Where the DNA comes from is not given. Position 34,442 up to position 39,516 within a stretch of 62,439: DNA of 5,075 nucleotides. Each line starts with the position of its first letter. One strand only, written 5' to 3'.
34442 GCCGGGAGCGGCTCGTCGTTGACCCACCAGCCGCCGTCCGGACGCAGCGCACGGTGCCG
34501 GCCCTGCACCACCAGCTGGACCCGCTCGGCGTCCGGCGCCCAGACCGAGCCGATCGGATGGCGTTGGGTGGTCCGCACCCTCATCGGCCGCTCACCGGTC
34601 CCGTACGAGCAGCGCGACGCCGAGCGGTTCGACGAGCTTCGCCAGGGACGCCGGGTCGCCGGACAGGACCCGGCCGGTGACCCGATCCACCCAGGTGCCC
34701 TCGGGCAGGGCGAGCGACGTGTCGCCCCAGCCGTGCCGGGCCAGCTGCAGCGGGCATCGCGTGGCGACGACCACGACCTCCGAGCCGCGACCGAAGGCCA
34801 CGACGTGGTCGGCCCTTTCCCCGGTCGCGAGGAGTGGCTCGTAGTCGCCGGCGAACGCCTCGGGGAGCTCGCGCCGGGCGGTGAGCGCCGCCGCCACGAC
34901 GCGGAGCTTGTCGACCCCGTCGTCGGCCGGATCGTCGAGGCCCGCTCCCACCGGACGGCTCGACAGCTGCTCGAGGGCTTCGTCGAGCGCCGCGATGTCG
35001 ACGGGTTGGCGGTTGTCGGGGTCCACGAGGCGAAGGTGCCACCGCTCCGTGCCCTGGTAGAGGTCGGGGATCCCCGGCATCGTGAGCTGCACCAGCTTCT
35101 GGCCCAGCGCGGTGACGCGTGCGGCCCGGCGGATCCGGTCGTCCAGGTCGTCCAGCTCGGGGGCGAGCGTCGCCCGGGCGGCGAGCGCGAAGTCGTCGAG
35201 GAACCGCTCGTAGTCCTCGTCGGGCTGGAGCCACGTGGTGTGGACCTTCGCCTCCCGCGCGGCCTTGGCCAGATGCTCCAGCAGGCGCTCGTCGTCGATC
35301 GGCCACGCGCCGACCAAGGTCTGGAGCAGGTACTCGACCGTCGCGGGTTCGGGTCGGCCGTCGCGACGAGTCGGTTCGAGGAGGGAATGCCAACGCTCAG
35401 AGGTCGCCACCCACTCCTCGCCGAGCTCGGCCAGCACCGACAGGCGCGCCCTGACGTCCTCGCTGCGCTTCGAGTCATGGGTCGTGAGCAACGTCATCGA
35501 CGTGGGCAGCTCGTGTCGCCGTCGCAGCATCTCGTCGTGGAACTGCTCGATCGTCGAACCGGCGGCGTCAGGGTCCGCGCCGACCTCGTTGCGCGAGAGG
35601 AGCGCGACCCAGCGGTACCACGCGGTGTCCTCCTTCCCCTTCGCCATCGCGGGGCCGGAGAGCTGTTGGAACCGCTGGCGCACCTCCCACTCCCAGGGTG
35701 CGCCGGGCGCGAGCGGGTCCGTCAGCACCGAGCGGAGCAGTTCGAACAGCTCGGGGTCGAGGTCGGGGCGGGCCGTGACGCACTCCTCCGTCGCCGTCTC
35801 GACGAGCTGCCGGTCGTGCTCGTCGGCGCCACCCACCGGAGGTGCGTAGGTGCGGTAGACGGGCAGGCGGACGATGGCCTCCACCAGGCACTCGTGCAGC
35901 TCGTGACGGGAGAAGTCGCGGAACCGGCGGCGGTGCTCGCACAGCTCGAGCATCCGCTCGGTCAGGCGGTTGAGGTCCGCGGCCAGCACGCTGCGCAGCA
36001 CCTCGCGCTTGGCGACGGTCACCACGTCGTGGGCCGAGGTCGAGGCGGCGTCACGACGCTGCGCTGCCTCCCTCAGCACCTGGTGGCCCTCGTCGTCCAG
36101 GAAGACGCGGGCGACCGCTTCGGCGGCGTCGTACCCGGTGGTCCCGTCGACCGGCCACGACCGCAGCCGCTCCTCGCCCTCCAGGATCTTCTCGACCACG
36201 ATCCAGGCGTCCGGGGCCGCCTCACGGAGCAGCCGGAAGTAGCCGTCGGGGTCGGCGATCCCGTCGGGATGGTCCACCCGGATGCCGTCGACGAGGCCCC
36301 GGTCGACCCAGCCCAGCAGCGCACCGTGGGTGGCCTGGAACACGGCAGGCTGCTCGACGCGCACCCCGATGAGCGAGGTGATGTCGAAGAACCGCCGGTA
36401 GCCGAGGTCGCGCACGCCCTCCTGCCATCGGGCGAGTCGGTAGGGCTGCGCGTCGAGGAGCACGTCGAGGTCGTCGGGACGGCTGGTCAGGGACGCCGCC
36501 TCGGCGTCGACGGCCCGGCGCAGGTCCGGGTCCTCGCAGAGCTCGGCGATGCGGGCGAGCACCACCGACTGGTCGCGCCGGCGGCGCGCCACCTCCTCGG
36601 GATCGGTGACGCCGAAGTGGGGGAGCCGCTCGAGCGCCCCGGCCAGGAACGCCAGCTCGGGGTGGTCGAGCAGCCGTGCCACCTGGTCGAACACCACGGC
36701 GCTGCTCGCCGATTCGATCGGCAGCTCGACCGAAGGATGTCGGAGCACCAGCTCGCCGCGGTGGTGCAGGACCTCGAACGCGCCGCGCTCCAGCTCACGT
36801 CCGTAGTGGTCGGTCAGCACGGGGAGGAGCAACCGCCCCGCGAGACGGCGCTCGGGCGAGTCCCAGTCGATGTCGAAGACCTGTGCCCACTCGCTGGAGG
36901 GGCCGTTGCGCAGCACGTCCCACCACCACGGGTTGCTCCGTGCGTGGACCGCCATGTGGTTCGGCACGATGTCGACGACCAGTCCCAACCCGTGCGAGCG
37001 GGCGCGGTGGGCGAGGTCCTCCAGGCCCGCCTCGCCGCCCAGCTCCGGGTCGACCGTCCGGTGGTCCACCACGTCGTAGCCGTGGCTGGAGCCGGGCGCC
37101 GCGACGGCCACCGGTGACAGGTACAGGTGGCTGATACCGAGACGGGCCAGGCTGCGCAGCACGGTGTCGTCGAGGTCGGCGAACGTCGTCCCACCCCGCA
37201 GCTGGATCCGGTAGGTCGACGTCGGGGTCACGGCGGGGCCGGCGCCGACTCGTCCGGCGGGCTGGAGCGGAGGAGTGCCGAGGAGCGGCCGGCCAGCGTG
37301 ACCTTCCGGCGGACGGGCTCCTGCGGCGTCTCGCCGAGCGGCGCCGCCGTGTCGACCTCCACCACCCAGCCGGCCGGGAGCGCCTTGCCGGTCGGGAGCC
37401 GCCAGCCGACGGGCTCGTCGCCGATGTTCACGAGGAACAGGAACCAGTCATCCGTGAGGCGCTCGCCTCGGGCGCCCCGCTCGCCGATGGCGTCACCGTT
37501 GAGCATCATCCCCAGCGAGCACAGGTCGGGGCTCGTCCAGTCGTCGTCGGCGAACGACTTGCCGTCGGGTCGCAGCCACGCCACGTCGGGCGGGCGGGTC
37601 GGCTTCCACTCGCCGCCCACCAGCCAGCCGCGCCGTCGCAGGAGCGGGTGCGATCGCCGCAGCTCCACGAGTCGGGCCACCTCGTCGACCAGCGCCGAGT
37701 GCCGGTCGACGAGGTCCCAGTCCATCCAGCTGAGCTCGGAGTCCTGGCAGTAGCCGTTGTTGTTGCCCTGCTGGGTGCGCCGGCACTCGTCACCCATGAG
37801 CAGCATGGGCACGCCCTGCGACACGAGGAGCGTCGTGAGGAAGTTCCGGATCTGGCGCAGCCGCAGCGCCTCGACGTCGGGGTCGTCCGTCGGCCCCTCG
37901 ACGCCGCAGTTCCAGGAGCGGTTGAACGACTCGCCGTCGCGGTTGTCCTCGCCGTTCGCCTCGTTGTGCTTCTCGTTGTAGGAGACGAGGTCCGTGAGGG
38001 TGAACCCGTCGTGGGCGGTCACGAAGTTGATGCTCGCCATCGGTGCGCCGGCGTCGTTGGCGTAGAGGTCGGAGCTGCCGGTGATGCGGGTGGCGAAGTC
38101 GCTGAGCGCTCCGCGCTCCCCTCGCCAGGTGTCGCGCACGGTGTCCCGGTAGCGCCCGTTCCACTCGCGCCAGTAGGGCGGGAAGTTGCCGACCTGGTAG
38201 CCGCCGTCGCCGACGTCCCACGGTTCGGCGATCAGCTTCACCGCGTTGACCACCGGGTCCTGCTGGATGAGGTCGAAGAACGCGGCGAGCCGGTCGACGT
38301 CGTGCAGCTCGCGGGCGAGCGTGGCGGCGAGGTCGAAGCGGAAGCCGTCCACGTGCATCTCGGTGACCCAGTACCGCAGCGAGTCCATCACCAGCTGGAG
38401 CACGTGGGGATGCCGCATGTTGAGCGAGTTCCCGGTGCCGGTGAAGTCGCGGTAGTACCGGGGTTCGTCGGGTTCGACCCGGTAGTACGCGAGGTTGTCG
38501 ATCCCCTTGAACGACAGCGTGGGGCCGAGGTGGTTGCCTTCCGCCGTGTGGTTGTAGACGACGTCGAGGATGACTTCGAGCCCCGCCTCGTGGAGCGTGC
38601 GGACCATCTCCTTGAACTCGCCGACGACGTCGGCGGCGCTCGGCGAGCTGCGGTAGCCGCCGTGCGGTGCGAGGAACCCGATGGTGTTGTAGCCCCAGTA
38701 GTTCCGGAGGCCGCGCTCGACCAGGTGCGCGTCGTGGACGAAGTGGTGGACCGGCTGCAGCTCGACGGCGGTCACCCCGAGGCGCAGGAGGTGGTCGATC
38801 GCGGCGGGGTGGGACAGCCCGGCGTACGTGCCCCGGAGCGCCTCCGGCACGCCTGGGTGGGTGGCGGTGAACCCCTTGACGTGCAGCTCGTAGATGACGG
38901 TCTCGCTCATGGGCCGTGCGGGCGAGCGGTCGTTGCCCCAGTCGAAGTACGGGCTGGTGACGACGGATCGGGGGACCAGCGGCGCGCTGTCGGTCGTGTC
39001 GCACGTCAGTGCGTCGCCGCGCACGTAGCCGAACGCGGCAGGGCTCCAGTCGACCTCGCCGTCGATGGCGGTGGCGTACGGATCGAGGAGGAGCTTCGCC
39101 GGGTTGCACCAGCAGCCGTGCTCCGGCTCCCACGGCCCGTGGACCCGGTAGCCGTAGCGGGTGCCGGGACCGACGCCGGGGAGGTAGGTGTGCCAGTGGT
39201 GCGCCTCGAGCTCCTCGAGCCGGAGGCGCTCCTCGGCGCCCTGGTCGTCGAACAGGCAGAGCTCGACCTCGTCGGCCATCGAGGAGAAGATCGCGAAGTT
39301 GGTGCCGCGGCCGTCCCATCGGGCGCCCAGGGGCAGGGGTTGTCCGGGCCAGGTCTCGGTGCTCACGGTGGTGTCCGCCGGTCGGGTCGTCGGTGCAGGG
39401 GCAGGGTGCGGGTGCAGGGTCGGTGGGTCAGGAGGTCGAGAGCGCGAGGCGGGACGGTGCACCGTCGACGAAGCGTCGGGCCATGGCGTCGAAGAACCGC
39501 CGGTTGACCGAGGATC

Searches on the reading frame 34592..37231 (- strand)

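Call 9: search_protein_families(library=pfam, proteins=[window:34592-37231:-], max_evalue=0.001)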
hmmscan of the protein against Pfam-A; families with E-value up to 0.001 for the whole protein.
window:34592-37231:- (879 aa): 1 family
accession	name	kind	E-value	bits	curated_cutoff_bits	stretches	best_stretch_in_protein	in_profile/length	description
PF00128.31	Alpha-amylase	-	1.5e-14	54.6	22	1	28-96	28-95/446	Alpha amylase, catalytic domain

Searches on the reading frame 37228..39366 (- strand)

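Call 9: search_protein_families(library=pfam, proteins=[window:37228-39366:-], max_evalue=0.001)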
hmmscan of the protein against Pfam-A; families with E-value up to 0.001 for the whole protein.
window:37228-39366:- (712 aa): 2 families
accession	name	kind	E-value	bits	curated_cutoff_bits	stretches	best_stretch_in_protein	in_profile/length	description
PF02922.24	CBM_48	-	2.9e-18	66.4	22.4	1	12-98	1-83/83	Carbohydrate-binding module 48 (Isoamylase N-terminal domain)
PF00128.31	Alpha-amylase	-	2.3e-12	47.4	22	1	190-353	25-196/446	Alpha amylase, catalytic domain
